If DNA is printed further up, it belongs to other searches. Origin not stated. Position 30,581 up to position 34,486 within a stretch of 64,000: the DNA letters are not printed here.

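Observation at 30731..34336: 1201-aa cytoplasmic-looking protein with two NHL propellers bracketing a roughly 600-aa coiled-coil/helical core, at the end of the cluster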

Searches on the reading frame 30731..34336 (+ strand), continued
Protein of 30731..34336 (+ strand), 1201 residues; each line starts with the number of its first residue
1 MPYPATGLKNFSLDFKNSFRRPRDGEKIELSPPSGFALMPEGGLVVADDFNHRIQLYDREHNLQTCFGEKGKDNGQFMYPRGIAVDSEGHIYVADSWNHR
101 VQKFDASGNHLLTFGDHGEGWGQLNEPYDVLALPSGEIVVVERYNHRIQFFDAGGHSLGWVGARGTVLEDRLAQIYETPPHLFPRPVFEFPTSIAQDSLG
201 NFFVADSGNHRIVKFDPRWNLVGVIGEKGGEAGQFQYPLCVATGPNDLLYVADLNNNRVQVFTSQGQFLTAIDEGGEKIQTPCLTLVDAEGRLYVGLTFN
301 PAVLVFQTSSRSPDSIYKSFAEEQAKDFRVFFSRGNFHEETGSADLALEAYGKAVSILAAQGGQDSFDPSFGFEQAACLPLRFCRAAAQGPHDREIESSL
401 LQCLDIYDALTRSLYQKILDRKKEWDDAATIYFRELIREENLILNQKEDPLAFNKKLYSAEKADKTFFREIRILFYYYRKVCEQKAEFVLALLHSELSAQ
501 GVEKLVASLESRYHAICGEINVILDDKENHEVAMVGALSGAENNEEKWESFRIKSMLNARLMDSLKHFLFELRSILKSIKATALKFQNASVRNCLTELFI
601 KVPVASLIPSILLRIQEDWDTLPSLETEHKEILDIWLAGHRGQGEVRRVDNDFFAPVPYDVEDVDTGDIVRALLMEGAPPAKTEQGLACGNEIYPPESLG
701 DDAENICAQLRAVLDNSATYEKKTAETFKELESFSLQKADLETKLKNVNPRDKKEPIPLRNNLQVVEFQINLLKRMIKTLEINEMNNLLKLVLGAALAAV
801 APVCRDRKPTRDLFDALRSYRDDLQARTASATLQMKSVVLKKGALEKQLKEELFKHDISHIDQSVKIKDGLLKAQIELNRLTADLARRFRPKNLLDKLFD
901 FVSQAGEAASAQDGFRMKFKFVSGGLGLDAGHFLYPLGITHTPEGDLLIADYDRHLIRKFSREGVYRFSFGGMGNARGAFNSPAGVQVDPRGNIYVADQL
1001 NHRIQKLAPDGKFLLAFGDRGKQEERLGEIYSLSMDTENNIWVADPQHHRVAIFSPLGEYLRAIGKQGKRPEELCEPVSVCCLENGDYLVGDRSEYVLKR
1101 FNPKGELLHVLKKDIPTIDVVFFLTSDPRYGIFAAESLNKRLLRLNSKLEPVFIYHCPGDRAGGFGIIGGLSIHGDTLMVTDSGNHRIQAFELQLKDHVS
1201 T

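Call 63: find_related_loci(query=A6, collection=metagenome_contigs, flank=10000)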
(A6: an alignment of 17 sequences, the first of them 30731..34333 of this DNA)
Query A6 (1201 aa) in metagenome_contigs; peptide patterns used: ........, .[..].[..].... (x = any residue, [..] = any of these).
394 stretches matched a pattern; 325 encode a relative of the query (tblastn E <= 1e-3); the best 80 are kept; 80 distinct loci.
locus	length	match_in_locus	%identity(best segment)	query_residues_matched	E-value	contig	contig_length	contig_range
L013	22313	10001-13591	85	1-1197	0e+0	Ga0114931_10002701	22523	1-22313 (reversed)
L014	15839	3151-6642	44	19-1193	0e+0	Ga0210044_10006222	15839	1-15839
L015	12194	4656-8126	43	15-1192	0e+0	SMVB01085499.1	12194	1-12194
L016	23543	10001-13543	41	11-1194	0e+0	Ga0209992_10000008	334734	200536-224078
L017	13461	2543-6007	42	15-1200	0e+0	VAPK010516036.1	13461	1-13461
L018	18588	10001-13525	39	11-1194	0e+0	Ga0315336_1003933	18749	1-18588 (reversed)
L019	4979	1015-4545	40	12-1194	0e+0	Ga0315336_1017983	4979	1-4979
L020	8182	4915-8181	41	9-1191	0e+0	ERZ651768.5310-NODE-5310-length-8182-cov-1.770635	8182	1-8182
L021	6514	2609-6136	41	9-1191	0e+0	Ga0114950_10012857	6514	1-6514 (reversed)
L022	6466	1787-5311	38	13-1194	0e+0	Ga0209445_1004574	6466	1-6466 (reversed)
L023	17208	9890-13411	38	13-1194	0e+0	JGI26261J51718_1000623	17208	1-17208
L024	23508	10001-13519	38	15-1194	0e+0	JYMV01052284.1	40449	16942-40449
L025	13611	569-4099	38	11-1192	0e+0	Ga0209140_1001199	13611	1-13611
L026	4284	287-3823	38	11-1194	0e+0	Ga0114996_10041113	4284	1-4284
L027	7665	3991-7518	38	12-1194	0e+0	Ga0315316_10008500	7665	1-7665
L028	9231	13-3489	38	30-1194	0e+0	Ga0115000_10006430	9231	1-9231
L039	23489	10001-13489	38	11-1193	0e+0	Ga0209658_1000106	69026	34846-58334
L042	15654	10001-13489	37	11-1194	0e+0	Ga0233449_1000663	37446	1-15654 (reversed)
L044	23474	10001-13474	37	23-1193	0e+0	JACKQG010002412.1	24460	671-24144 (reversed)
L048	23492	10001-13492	35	12-1193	0e+0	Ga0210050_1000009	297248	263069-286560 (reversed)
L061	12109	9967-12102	39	11-1194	9e-143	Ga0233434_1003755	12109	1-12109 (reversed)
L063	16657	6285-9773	37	11-1194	0e+0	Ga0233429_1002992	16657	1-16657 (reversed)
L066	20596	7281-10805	38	13-1194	0e+0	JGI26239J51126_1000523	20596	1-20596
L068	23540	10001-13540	27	11-1192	3e-116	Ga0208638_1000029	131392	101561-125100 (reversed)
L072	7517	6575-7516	57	11-1194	1e-110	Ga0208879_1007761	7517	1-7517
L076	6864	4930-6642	49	30-1194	1e-84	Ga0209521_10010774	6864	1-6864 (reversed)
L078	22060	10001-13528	38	11-1194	0e+0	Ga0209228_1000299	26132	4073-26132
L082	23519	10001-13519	38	15-1194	0e+0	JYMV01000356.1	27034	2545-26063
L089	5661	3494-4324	36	29-1195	3e-45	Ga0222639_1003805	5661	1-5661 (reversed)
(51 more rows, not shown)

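Call 89: search_protein_families(library=pfam, proteins=[L068:4325-5896:+, L068:6371-7039:+, L068:7063-8358:+, L068:8365-9720:+, L068:13574-14848:-, L068:15354-16817:+, L068:16793-17413:+, L068:17538-18923:-, L048:2169-3908:+, L048:4087-5379:+], max_evalue=0.001)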
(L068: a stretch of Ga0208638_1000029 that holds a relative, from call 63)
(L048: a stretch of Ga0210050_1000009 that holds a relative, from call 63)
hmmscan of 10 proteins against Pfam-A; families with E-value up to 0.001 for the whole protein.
L068:4325-5896:+ (523 aa): 1 family
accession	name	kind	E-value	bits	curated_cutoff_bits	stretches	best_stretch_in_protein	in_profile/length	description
PF02321.23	OEP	-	7.3e-38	130.7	22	2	301-512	1-187/187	Outer membrane efflux protein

L068:6371-7039:+ (222 aa): 3 families
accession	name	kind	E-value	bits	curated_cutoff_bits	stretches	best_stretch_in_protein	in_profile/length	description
PF00834.25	Ribul_P_3_epim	-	8.3e-87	290.1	21.1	1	3-200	1-198/198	Ribulose-phosphate 3 epimerase family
PF01729.25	QRPTase_C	-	6.8e-09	36.1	23.1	1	154-199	113-158/169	Quinolinate phosphoribosyl transferase, C-terminal domain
PF01884.23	PcrB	-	1.8e-05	24.8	23.9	0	69-160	17-105/226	PcrB family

L068:7063-8358:+ (431 aa): 4 families
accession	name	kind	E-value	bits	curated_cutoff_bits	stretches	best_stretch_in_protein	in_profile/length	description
PF00742.24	Homoserine_dh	-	3.2e-64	216.4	22.9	1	137-315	1-173/173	Homoserine dehydrogenase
PF03447.22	NAD_binding_3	-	1.4e-17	64.9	24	1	10-129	1-116/116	Homoserine dehydrogenase, NAD binding domain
PF01842.31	ACT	-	1e-12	48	27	1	350-415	1-64/66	ACT domain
PF22629.2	ACT_AHAS_ss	-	2.6e-06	27.9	27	1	352-418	1-65/67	AHAS small subunit-like ACT domain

L068:8365-9720:+ (451 aa): 1 family
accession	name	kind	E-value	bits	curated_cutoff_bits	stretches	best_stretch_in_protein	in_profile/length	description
PF00291.31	PALP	-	1.5e-61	208.7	35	1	92-399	1-294/295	Pyridoxal-phosphate dependent enzyme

L068:13574-14848:- (424 aa): 4 families
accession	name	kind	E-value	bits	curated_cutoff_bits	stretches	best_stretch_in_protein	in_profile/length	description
PF13578.12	Methyltransf_24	-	1.8e-23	83.8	26.3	1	36-142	1-104/105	Methyltransferase domain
PF01596.23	Methyltransf_3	-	9.1e-10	38.6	22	1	34-143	47-154/204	O-methyltransferase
PF03602.21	Cons_hypoth95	-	5.3e-05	23.4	24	1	67-162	72-172/182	Conserved hypothetical protein 95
PF13174.12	TPR_6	-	0.00025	21.9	26.3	0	382-411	3-32/33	Tetratricopeptide repeat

L068:15354-16817:+ (487 aa): 2 families
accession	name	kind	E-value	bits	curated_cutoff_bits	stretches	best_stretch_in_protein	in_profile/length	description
PF04055.27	Radical_SAM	-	5e-29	102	29.5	1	206-367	1-165/166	Radical SAM superfamily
PF02310.24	B12-binding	-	1.2e-24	86.8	32.1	1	23-137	8-120/121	B12 binding domain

L068:16793-17413:+ (206 aa): 1 family
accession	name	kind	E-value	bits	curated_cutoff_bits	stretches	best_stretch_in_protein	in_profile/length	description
PF02698.23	DUF218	-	8.7e-30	103.8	27.6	1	48-195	1-132/133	DUF218 domain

L068:17538-18923:- (461 aa): 2 families
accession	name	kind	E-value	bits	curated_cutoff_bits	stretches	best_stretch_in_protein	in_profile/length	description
PF04055.27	Radical_SAM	-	5.8e-25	88.8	29.5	1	198-360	2-166/166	Radical SAM superfamily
PF02310.24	B12-binding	-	5.6e-20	71.8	32.1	1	19-127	13-120/121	B12 binding domain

L048:2169-3908:+ (579 aa): 0 families

L048:4087-5379:+ (430 aa): 3 families
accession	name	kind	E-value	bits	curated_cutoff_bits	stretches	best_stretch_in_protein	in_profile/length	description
PF00884.28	Sulfatase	-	4.6e-41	141.5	25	1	6-299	1-299/301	Sulfatase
PF16347.10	SGSH_C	-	6.5e-17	62.5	29.3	1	257-405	9-151/154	N-sulphoglucosamine sulphohydrolase, C-terminal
PF01663.27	Phosphodiest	-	5.4e-09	36.5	23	1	8-244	1-220/342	Type I phosphodiesterase / nucleotide pyrophosphatase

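Call 94: search_protein_families(library=pfam, proteins=[L039:7147-8313:+, L044:8726-9772:+, L024:8259-8873:+, L024:8971-9702:+], max_evalue=0.01)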
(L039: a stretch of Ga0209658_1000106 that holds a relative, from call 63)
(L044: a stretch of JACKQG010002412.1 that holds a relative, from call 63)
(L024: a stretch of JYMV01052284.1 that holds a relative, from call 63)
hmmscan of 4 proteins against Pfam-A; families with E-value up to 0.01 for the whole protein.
L039:7147-8313:+ (388 aa): 2 families
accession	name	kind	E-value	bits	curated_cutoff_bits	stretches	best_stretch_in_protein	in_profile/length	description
PF04055.27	Radical_SAM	-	1.6e-16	61.3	29.5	1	63-225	1-164/166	Radical SAM superfamily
PF13186.11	SPASM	-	1.8e-14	54.2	21.5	1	317-381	1-67/67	Iron-sulfur cluster-binding domain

L044:8726-9772:+ (348 aa): 2 families
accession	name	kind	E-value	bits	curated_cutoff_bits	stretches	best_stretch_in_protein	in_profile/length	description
PF13578.12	Methyltransf_24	-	8.6e-19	68.8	26.3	1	200-307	1-105/105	Methyltransferase domain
PF04989.18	RMNT_CmcI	-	0.0059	16.8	23.2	1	197-306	34-147/206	Rhamnosyl O-methyltransferase/CmcI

L024:8259-8873:+ (204 aa): 6 families
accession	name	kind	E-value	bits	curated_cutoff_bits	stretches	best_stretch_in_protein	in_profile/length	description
PF01583.26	APS_kinase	-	1e-64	217.6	21.1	1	26-175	1-151/152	Adenylylsulphate kinase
PF13671.12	AAA_33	-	2.9e-09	37.8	27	1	29-143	1-116/143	AAA domain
PF24883.2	NPHP3_N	-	0.0003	21.5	24.8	1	21-52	16-47/164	Nephrocystin 3, N-terminal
PF13238.12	AAA_18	-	0.0014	19.5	29.4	1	33-80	4-41/128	AAA domain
PF13401.12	AAA_22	-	0.0019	19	27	1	28-92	6-72/130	AAA domain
PF06414.18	Zeta_toxin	-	0.0069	16.3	22.3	0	16-67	6-55/199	Zeta toxin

L024:8971-9702:+ (243 aa): 2 families
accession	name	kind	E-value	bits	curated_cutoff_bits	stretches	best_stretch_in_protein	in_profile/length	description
PF13469.12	Sulfotransfer_3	-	9.9e-16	59.1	27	1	80-188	110-213/216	Sulfotransferase family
PF00685.33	Sulfotransfer_1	-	3.4e-15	56.6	22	1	4-201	4-198/255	Sulfotransferase domain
